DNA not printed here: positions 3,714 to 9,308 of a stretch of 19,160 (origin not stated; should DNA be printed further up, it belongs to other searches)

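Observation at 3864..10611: Operon of a 1764-aa single-module AAA+ giant, an MtfA-like peptidase with SEC-C, and a double zinc-ribbon protein, attached to an NfeD/flotillin pair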

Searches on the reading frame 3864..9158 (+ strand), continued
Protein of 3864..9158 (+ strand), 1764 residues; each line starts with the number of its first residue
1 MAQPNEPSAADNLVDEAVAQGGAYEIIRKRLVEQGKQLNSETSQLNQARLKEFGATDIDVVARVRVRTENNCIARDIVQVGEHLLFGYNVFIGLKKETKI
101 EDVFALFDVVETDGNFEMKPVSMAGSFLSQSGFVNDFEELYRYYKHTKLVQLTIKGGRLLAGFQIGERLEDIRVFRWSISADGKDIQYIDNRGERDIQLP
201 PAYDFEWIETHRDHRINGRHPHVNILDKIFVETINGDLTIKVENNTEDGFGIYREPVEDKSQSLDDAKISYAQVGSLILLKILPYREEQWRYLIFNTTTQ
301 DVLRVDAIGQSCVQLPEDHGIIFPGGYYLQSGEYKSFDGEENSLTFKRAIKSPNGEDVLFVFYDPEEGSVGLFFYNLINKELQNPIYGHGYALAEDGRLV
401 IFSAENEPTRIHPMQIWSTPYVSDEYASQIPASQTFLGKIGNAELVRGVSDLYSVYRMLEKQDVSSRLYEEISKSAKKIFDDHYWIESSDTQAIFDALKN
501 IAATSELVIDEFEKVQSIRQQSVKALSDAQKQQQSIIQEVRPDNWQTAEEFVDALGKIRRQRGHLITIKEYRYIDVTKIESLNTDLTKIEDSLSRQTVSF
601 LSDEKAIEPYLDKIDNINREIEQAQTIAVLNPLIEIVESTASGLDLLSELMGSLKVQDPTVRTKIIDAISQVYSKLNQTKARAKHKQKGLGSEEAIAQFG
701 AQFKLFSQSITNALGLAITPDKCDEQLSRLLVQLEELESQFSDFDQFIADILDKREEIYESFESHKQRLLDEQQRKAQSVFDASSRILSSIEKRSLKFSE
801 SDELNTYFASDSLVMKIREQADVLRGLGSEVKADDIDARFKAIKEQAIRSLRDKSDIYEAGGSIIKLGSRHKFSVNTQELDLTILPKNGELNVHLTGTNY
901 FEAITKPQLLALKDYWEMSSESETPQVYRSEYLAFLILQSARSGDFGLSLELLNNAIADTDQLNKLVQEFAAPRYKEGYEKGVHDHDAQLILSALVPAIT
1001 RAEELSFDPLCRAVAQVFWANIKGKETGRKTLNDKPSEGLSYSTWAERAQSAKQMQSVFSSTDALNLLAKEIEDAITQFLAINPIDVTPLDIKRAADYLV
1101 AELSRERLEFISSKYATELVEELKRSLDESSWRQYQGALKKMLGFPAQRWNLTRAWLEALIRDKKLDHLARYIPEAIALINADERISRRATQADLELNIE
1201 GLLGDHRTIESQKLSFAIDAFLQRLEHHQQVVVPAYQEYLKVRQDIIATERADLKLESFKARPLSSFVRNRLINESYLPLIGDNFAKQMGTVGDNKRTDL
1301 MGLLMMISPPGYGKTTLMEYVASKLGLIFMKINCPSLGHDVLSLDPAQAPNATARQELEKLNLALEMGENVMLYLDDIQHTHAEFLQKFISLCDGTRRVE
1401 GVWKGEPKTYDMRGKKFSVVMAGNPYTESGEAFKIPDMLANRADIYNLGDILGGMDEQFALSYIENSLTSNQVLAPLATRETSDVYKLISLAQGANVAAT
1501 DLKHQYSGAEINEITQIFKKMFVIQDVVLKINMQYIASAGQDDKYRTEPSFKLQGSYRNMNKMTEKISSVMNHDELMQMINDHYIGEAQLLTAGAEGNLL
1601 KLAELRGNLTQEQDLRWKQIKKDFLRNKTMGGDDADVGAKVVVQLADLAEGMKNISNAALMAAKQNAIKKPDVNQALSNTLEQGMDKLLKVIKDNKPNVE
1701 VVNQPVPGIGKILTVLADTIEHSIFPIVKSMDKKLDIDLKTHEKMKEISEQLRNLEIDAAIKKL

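Call 24: search_protein_families(library=pfam, proteins=[L002:5731-6360:+, L002:6373-7062:+, L044:15576-16637:+, L010:15972-16679:+, L004:15286-15858:+, L001:10355-10588:+, L013:15467-16603:+, L012:9726-9974:+, L002:7155-7802:+, L044:7765-9741:+], max_evalue=0.1)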
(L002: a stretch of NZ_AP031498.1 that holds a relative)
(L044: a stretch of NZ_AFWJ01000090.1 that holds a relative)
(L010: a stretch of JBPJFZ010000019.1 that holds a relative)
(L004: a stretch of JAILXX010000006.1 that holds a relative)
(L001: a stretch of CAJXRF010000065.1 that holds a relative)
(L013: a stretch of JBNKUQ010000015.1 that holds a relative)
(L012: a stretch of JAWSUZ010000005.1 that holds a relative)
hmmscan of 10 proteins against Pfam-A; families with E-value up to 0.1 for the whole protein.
L002:5731-6360:+ (209 aa): 1 family
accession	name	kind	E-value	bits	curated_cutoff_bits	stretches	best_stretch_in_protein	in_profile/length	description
PF09938.14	DUF2170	-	2e-52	177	27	1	65-202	1-137/137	Uncharacterized protein conserved in bacteria (DUF2170)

L002:6373-7062:+ (229 aa): 3 families
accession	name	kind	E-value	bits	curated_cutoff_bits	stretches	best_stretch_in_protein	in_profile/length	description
PF04012.17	PspA_IM30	-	1.6e-49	168.9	33.9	1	2-228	1-218/220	PspA/IM30 family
PF17681.6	GCP_N_terminal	-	0.05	13.6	29.4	1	65-169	55-160/297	Gamma tubulin complex component N-terminal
PF06160.17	EzrA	-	0.069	11.9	39.6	0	58-191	249-383/557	Septation ring formation regulator, EzrA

L044:15576-16637:+ (353 aa): 6 families
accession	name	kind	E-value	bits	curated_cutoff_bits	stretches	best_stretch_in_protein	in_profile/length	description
PF05816.16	TelA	-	7.5e-77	259.1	30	1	20-348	2-331/332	Toxic anion resistance protein (TelA)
PF07889.17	DUF1664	-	0.00069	20.1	34.6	1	103-169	37-103/124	Protein of unknown function (DUF1664)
PF25505.1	ARM_CPL3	-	0.015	15.6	26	1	104-196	15-105/122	CPL3 ARM repeat domain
PF13217.11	DUF4025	-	0.074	13.4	25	0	267-297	10-43/50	Protein of unknown function (DUF4025)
PF04095.22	NAPRTase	-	0.084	13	20.8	0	139-211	23-93/239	Nicotinate phosphoribosyltransferase (NAPRTase) family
PF00803.23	3A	-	0.093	12.4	25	0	238-297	169-227/237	3A/RNA2 movement protein family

L010:15972-16679:+ (235 aa): 6 families
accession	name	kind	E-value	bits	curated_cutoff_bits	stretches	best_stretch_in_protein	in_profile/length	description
PF13091.12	PLDc_2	-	7.2e-33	113.7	27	1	107-230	1-132/132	PLD-like domain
PF07894.18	SACK1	-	3.5e-05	23.9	21.4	1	101-231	124-270/274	Scaffolding anchor of CK1 domain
PF24217.1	DUF7436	-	0.0077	16.6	34.2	1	133-232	53-149/153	Family of unknown function (DUF7436)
PF00614.28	PLDc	-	0.028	14.9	21.9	1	179-200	5-26/28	Phospholipase D Active site motif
PF21806.3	DUF6879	-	0.049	13.5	23.9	0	153-232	89-158/167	Family of unknown function (DUF6879)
PF11495.14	Regulator_TrmB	-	0.086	12.5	22.2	0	103-231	11-130/233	Archaeal transcriptional regulator TrmB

L004:15286-15858:+ (190 aa): 1 family
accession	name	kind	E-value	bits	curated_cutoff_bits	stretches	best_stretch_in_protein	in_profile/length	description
PF01694.28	Rhomboid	-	1.5e-15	58.1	22.6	1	45-177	3-139/143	Rhomboid domain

L001:10355-10588:+ (77 aa): 5 families
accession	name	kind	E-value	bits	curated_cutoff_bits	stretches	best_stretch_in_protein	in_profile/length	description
PF03118.21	RNA_pol_A_CTD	-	0.0047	17.1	23.8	1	5-30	17-42/67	Bacterial RNA polymerase, alpha chain C terminal domain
PF09076.15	Crystall_2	-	0.029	14.6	25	1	11-32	10-28/70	Beta/Gamma crystallin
PF12008.13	EcoR124_C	-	0.068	13.2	23.1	1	13-68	193-249/260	Type I restriction and modification enzyme - subunit R C terminal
PF20364.3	DUF6659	-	0.089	13.4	27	1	11-54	23-66/131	Family of unknown function (DUF6659)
PF05099.18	TerB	-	0.094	13.5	24.4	0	28-56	79-107/118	Tellurite resistance protein TerB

L013:15467-16603:+ (378 aa): 1 family
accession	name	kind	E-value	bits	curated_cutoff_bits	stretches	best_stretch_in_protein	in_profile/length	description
PF00924.24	MS_channel_2nd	-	8.2e-05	23.1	20.2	1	177-243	5-68/68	Mechanosensitive ion channel, beta-domain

L012:9726-9974:+ (82 aa): 5 families
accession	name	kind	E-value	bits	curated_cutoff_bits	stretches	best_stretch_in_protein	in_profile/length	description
PF13436.11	Gly-zipper_OmpA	-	1.1e-05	25.6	27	1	18-50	6-38/44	Glycine-zipper domain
PF13488.11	Gly-zipper_Omp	-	9.3e-05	22.7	25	1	19-50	2-33/46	Glycine zipper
PF13441.11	Gly-zipper_YMGG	-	0.00075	19.6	28.9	1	17-35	25-43/45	YMGG-like Gly-zipper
PF05818.17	TraT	-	0.003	17.8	31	1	17-62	85-133/214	Enterobacterial TraT complement resistance protein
PF04391.17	DUF533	-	0.047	13.7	29.6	1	17-68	3-58/178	Protein of unknown function (DUF533)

L002:7155-7802:+ (216 aa): 0 families

L044:7765-9741:+ (659 aa): 0 families

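Call 30: find_encoding_contigs(protein=P0002, flank=10000, max_places=2)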
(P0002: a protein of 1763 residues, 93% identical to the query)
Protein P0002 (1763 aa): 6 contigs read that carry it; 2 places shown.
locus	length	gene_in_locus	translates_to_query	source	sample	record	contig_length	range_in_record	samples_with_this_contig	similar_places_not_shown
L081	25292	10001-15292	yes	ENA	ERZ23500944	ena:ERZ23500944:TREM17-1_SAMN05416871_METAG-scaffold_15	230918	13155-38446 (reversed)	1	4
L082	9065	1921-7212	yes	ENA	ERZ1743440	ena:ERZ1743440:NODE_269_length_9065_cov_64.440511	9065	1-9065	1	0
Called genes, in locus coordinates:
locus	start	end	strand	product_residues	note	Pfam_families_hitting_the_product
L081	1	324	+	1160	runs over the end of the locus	PF02811:PHP, PF07733:DNA_pol3_alpha, PF17657:DNA_pol3_finger, PF14579:HHH_6, PF01336:tRNA_anti-codon, PF20914:DNA_pol_IIIA_C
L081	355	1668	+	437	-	PF01171:ATP_bind_3, PF09179:TilS, PF11734:TilS_C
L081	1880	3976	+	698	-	PF07715:Plug, PF00593:TonB_dep_Rec_b-barrel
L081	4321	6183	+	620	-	PF00270:DEAD, PF04851:ResIII (weak), PF00271:Helicase_C, PF25399:DeaD_dimer, PF03880:DbpA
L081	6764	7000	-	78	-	-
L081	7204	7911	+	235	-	-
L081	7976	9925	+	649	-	-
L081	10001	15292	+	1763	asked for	PF12458:DUF3686, PF00004:AAA (faint), PF13401:AAA_22 (faint), PF25472:DUF7902, PF07728:AAA_5 (weak)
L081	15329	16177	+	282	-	PF06167:Peptidase_M90, PF02810:SEC-C (weak)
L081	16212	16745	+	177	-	PF13453:Zn_ribbon_TFIIB (faint)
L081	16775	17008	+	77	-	-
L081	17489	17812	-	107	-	PF12797:Fer4_2 (faint), PF12837:Fer4_6 (faint), PF13183:Fer4_8 (faint), PF12838:Fer4_7 (faint), PF13187:Fer4_9 (faint), PF13484:Fer4_16 (faint), PF00037:Fer4 (weak), PF11953:DUF3470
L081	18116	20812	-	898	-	PF01624:MutS_I, PF05188:MutS_II, PF05192:MutS_III, PF05190:MutS_IV, PF00488:MutS_V, PF27441:MutS_C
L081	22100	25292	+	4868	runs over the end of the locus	PF00353:HemolysinCabind, PF18911:PKD_4, PF22352:K319L-like_PKD, PF02010:REJ, PF22352:K319L-like_PKD, PF05345:He_PIG, PF05345:He_PIG, PF05345:He_PIG, +28 more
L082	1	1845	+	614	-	?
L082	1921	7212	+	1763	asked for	PF12458:DUF3686, PF00004:AAA (faint), PF13401:AAA_22 (faint), PF25472:DUF7902, PF07728:AAA_5 (weak)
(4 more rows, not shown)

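Call 31: find_encoding_contigs(protein=window:3864-9158:+, flank=10000, max_places=3)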
Protein window:3864-9158:+ (1764 aa): no gene with exactly this product is on record in the collection.

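Call 56: search_dna_similar(query=window:3864-9158:+, collection=plasmids, mode=protein, max_rows=15)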
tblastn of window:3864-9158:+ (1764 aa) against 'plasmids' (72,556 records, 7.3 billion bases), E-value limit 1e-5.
Records with a match: 13; places in all: 13; records where one place covers at least 80% of the query: 13.
Best place of each record, by identity: <60% 13.
By first word of the organism name: Streptomyces 3; Proteus 2; Deinococcus 2; Pseudomonas 1; Halomonas 1; Nonomuraea 1; Photobacterium 1; Vibrio 1; Hymenobacter 1.
By predicted mobility (MOB-suite, as given by PLSDB): non-mobilizable 10; mobilizable 3.
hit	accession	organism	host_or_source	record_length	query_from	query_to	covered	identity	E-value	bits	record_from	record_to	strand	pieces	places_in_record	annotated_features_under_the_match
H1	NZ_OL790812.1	Proteus mirabilis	-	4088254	1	1655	94%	56.1%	0e+0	1945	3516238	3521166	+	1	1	none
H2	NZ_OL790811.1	Proteus mirabilis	-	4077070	1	1655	94%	56.1%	0e+0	1945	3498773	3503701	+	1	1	none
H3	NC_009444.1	Pseudomonas fluorescens SBW25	-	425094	3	1755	99%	52.3%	0e+0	1843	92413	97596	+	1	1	DNA repair ATPase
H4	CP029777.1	Deinococcus actinosclerus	mixed culture,wastewater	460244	17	1666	94%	48.2%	0e+0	1551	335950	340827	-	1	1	DNA repair protein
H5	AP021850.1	Deinococcus grandis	-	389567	21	1656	93%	48.6%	0e+0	1611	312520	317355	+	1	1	hypothetical protein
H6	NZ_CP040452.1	Halomonas sp. PA16-9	-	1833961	6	1652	93%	47.4%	0e+0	1602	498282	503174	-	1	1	none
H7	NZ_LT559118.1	Nonomuraea gerenzanensis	-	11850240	20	1630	91%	46.1%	0e+0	1414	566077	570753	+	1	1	none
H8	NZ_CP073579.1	Photobacterium sp. GJ3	-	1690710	16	1630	92%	44.7%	0e+0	1379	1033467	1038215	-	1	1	record has no annotation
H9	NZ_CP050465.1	Vibrio campbellii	single cell,seawater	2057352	12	1630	92%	44.2%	0e+0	1420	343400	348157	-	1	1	none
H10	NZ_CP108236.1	Streptomyces sp. NBC_00080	-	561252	22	1630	91%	43.7%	0e+0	1389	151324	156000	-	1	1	DNA repair ATPase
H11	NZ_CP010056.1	Hymenobacter sp. DG25B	single cell,soil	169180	22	1627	91%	42.7%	0e+0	1333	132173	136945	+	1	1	DNA repair ATPase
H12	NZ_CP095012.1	Streptomyces sp. 2P-4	cell culture,mudflats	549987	19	1624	91%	39.5%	0e+0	1076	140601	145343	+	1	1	DNA repair ATPase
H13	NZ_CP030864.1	Streptomyces globosus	cell culture,environment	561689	19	1624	91%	39.5%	0e+0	1082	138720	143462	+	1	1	DNA repair ATPase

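Call 57: get_annotated_region(hit=H3, flank=8000)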
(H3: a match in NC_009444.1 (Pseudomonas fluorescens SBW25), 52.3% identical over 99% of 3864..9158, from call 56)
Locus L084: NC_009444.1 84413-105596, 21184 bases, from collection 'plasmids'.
description: Pseudomonas fluorescens SBW25 plasmid pQBR103, complete sequence
organism: Pseudomonas fluorescens SBW25 (NCBI taxid 216595)
taxonomy: Bacteria; Pseudomonadota; Gammaproteobacteria; Pseudomonadales; Pseudomonadaceae; Pseudomonas; Pseudomonas fluorescens; Pseudomonas fluorescens SBW25
host: -; source: -; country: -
typing (MOB-suite, as given by PLSDB): non-mobilizable; replicon rep_cluster_1081; mating-pair formation MPF_I
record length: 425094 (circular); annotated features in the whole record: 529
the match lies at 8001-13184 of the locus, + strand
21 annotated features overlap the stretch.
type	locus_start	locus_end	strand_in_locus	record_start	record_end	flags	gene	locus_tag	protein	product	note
CDS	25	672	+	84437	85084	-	-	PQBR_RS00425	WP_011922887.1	YjfI family protein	-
CDS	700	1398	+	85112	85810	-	-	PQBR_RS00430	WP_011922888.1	PspA/IM30 family protein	-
CDS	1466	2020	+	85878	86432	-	-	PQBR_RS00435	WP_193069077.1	rhomboid family intramembrane serine protease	-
CDS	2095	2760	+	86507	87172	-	-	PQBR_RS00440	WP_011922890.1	DUF2491 family protein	-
CDS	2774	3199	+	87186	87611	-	-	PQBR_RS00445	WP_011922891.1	DUF350 domain-containing protein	-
CDS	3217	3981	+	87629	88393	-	-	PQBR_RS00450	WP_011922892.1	DUF1190 domain-containing protein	-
CDS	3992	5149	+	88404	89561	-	-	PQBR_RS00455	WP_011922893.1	glutathionylspermidine synthase family protein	-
CDS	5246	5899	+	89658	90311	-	-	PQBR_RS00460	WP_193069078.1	hypothetical protein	-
CDS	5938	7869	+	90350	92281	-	-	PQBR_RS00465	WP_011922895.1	SPFH domain-containing protein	-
CDS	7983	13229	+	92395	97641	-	-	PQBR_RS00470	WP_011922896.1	DNA repair ATPase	-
CDS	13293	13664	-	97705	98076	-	-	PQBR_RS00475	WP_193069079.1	histone-like nucleoid-structuring protein, MvaT/MvaU family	GO:0071824 - protein-DNA complex organization [Evidence IEA]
CDS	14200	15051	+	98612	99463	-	-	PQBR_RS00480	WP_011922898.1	hypothetical protein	-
CDS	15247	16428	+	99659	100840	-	-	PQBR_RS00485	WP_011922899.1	C2H2-type zinc finger protein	-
CDS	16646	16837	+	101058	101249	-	-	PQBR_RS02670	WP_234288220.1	hypothetical protein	-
CDS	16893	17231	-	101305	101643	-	-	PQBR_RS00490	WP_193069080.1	hypothetical protein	-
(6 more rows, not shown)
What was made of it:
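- On pQBR103 the whole yjfIJKLMC-like set plus a rhomboid precedes the triad (call 57).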
